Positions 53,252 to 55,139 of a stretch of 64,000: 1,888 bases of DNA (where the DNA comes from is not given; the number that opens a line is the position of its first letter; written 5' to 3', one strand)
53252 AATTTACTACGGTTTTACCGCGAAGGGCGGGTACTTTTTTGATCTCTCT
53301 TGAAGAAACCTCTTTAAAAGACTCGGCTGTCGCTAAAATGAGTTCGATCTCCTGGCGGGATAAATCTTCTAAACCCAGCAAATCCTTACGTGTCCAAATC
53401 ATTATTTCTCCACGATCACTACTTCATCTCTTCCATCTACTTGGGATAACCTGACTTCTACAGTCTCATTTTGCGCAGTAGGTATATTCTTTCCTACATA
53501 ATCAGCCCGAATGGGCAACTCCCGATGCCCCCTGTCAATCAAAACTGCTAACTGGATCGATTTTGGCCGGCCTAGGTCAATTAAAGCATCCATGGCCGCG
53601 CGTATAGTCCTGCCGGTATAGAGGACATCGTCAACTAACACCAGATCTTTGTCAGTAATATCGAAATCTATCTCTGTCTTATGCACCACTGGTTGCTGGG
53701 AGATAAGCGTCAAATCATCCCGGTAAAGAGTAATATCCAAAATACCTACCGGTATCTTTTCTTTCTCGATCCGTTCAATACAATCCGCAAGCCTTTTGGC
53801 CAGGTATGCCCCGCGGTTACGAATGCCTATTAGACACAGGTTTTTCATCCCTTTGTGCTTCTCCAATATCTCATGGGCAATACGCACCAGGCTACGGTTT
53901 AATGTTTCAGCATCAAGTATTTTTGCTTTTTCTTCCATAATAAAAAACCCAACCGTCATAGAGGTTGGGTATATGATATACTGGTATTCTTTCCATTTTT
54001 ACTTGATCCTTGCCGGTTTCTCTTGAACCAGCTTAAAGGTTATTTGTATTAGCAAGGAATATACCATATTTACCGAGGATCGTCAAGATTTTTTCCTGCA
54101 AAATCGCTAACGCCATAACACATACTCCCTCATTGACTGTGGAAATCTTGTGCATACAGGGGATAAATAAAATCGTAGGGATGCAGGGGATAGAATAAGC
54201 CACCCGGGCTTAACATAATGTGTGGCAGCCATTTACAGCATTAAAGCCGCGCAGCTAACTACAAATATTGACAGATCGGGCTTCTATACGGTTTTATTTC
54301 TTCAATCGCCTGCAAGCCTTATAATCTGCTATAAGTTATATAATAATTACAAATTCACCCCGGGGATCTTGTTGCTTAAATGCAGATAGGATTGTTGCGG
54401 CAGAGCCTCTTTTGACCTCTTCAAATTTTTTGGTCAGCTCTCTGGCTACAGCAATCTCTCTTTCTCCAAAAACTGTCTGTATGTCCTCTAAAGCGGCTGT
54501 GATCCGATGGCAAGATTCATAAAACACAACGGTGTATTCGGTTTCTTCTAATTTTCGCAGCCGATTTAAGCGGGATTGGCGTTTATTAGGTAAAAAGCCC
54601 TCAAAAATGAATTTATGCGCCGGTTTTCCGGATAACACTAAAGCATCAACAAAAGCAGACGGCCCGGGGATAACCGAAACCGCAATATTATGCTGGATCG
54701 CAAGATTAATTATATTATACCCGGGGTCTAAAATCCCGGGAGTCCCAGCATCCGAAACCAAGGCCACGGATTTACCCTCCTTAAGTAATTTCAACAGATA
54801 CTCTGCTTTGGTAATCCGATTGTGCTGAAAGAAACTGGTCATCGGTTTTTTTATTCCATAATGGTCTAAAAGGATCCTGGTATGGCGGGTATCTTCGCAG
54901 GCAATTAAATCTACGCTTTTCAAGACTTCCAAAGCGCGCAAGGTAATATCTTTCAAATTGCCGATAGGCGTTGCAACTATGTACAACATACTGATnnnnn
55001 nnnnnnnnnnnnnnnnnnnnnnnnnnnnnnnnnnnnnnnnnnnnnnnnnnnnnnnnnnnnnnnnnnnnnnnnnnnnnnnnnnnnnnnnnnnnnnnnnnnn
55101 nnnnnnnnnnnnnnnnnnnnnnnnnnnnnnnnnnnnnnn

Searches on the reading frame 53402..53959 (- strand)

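Call 58: search_protein_families(library=pfam, proteins=[window:53402-53959:-], max_evalue=0.0001)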
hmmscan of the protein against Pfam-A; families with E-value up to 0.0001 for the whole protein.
window:53402-53959:- (185 aa): 2 families
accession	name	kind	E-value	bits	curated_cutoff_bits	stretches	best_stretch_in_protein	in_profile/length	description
PF00156.33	Pribosyltran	-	6.2e-24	84.6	26.3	1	14-170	5-154/158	Phosphoribosyl transferase domain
PF14681.12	UPRTase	-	1.4e-06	28.4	27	1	35-141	62-159/206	Uracil phosphoribosyltransferase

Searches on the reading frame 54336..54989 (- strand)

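Call 58: search_protein_families(library=pfam, proteins=[window:54336-54989:-], max_evalue=0.0001)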
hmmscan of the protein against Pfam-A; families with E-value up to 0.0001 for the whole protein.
window:54336-54989:- (217 aa): 1 family
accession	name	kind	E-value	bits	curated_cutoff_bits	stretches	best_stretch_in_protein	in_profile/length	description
PF00590.25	TP_methylase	-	2.2e-35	122.9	27.8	1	1-199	1-210/212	Tetrapyrrole (Corrin/Porphyrin) Methylases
